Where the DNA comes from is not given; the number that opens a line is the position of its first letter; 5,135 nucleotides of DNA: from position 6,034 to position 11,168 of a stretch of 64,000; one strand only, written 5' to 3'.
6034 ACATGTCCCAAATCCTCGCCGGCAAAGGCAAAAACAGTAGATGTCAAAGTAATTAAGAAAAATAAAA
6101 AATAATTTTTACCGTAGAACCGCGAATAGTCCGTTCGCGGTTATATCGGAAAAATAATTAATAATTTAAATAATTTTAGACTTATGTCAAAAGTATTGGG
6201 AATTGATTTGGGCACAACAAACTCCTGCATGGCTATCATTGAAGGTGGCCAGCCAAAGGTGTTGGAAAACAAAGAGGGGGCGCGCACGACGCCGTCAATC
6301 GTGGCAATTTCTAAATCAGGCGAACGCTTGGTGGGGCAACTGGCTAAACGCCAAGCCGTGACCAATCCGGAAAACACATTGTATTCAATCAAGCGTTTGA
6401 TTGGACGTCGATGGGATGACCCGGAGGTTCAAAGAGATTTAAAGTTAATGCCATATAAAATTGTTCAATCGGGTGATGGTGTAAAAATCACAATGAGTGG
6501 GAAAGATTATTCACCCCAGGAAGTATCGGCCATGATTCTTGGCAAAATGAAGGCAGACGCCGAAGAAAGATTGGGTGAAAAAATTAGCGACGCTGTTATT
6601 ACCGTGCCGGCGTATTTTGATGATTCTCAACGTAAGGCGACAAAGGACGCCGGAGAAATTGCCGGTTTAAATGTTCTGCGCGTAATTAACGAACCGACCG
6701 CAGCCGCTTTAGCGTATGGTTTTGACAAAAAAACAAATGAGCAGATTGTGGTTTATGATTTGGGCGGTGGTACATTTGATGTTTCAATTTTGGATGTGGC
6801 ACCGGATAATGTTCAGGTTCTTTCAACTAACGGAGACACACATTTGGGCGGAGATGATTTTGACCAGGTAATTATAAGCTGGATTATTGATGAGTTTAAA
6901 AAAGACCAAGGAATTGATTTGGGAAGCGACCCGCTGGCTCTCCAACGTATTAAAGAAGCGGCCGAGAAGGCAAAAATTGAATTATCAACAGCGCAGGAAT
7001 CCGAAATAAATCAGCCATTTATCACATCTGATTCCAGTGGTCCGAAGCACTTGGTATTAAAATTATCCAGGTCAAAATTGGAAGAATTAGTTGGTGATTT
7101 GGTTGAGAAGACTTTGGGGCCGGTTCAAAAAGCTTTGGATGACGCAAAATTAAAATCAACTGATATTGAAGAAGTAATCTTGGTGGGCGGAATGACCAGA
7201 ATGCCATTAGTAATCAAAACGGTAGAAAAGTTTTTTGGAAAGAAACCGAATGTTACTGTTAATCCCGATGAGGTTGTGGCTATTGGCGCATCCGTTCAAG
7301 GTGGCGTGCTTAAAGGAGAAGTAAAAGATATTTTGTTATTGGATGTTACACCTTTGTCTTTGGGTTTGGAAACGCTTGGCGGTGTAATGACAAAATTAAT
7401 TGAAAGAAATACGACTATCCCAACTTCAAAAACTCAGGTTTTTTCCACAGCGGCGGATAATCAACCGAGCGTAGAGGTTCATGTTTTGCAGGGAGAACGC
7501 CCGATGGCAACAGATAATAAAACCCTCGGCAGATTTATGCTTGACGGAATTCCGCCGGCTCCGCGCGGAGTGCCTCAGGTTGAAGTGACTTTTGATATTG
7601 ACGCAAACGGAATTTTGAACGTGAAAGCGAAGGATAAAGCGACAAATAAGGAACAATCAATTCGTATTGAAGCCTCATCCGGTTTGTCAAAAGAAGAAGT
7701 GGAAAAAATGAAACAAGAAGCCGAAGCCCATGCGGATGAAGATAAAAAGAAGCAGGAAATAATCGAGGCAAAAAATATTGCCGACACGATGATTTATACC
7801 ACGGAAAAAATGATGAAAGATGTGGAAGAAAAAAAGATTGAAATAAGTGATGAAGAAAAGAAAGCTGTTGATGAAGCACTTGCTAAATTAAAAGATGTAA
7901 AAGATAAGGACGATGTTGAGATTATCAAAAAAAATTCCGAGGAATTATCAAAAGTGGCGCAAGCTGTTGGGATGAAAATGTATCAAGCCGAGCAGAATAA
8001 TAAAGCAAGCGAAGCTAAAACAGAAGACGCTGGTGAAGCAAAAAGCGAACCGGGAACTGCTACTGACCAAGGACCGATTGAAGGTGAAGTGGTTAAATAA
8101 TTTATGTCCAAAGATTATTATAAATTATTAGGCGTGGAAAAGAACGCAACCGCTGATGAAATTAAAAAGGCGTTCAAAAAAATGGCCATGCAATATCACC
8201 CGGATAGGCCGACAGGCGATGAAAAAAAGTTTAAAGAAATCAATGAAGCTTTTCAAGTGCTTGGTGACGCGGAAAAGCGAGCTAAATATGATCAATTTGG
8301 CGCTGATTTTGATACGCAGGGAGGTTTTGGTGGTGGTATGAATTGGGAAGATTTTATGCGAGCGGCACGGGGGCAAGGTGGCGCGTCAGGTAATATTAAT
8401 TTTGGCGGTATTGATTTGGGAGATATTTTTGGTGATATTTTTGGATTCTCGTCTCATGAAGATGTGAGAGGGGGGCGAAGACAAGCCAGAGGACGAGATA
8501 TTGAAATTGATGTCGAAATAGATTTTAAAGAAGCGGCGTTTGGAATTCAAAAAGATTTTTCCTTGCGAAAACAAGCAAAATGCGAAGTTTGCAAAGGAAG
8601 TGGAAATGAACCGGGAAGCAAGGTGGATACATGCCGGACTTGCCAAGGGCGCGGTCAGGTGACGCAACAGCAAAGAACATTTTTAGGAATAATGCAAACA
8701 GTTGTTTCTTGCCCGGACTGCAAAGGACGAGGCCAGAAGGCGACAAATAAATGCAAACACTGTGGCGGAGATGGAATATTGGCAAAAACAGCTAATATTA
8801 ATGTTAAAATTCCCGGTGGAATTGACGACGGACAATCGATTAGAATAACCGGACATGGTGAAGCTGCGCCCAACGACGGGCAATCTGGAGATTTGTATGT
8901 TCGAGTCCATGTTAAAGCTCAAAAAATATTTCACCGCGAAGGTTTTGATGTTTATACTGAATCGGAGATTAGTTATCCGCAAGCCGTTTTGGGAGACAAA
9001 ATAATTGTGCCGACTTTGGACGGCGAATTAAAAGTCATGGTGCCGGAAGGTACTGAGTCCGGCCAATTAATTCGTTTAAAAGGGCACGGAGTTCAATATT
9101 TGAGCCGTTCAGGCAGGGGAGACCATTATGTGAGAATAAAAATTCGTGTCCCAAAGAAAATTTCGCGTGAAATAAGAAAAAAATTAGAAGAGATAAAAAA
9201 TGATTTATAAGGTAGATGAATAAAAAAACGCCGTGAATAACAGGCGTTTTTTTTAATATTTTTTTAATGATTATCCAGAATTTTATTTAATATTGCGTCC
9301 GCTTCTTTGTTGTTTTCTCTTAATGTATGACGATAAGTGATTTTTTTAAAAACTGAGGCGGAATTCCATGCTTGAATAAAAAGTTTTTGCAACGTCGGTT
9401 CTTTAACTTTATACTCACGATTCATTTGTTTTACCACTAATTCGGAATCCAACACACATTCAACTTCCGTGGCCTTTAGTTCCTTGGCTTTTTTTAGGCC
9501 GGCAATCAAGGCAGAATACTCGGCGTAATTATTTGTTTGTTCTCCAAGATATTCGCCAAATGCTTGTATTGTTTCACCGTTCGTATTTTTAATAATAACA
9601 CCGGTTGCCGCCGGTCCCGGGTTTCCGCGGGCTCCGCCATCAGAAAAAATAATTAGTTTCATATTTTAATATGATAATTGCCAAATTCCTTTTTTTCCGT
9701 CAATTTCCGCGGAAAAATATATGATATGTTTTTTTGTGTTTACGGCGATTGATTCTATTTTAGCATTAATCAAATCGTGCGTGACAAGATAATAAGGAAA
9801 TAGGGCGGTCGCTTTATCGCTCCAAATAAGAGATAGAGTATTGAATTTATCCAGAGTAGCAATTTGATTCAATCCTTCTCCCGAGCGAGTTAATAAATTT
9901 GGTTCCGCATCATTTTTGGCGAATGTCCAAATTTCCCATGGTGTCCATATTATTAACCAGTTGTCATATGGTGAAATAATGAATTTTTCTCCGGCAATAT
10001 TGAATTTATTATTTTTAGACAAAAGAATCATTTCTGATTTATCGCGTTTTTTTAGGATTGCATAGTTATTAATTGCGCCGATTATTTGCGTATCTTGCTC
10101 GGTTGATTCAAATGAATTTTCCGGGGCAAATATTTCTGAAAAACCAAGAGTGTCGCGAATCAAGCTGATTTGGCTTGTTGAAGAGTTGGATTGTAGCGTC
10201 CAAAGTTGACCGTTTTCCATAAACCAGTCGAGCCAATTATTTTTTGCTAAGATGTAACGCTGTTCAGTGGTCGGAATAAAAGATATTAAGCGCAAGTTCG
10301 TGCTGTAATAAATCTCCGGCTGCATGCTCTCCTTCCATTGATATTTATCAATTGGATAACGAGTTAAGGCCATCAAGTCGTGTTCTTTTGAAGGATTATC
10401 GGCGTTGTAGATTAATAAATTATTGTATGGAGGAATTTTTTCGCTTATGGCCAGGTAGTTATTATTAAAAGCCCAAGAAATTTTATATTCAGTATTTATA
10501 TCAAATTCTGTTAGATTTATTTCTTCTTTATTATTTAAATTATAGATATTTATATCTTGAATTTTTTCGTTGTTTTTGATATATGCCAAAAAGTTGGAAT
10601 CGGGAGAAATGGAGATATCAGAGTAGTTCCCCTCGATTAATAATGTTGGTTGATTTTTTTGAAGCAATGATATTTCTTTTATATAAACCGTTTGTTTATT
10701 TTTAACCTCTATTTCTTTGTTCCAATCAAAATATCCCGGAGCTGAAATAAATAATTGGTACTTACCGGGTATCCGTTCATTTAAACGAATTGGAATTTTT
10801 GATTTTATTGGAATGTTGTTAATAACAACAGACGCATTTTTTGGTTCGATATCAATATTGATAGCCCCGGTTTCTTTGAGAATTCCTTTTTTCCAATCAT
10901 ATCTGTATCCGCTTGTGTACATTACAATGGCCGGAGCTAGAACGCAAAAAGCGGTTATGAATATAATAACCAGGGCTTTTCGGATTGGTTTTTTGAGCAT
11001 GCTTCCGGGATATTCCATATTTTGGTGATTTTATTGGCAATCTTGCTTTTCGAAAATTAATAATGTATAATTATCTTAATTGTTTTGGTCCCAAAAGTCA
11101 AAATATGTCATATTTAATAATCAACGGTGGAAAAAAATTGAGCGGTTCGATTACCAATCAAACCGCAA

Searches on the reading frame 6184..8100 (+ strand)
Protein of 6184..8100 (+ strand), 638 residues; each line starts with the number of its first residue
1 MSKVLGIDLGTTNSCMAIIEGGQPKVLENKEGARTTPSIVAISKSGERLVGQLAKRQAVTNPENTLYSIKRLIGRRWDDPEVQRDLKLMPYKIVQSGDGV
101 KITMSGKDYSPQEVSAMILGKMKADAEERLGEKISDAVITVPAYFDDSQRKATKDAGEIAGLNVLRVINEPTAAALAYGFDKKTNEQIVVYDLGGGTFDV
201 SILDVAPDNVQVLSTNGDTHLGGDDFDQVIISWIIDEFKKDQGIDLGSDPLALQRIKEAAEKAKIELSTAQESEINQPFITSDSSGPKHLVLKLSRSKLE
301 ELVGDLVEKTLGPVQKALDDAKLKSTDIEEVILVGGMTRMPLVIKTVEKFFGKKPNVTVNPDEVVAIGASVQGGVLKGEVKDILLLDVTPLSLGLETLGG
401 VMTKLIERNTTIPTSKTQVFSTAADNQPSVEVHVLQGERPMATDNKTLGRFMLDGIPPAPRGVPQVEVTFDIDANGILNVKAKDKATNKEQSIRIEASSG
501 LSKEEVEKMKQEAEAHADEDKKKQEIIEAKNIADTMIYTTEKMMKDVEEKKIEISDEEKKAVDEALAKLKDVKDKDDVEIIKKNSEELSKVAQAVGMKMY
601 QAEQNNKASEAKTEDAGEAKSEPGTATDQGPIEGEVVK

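Call 7: search_protein_families(library=pfam, proteins=[window:6184-8100:+], max_evalue=0.00001)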
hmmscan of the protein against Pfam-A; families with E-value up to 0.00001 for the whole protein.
window:6184-8100:+ (638 aa): 2 families
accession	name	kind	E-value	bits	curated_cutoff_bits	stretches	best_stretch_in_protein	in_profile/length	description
PF00012.26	HSP70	-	4.9e-257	854.4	20.6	1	4-601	1-599/599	Hsp70 protein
PF06723.19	MreB_Mbl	-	1.5e-14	54.1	27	1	126-370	85-316/327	MreB/Mbl protein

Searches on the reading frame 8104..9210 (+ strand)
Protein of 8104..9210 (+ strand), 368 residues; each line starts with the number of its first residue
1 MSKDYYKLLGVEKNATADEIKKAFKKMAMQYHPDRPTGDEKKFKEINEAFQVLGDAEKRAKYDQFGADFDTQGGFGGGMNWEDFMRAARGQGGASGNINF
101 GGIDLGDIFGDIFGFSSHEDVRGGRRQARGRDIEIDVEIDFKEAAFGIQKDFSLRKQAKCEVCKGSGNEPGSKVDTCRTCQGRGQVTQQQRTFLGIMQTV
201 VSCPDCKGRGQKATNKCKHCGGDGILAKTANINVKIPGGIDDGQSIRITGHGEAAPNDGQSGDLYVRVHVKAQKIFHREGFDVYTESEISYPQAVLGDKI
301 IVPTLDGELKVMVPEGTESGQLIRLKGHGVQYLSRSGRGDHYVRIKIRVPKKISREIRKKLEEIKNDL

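Call 7: search_protein_families(library=pfam, proteins=[window:8104-9210:+], max_evalue=0.00001)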
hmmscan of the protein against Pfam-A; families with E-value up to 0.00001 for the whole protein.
window:8104-9210:+ (368 aa): 3 families
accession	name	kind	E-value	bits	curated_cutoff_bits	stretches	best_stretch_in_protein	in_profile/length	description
PF01556.23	DnaJ_C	-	6.4e-46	156.6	26.6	1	133-350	1-152/152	DnaJ C terminal domain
PF00226.36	DnaJ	-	2e-24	85.9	27.8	1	4-63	1-63/63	DnaJ domain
PF00684.25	DnaJ_CXXCXGXG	-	4.8e-16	59.2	32.7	1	160-224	1-65/65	DnaJ central domain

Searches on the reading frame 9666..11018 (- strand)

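Call 7: search_protein_families(library=pfam, proteins=[window:9666-11018:-], max_evalue=0.00001)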
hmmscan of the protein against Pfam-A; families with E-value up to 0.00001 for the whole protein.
window:9666-11018:- (450 aa): 1 family
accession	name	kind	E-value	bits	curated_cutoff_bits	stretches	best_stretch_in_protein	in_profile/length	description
PF08308.17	PEGA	-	1.7e-07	31.5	20.8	1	51-113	2-63/71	PEGA domain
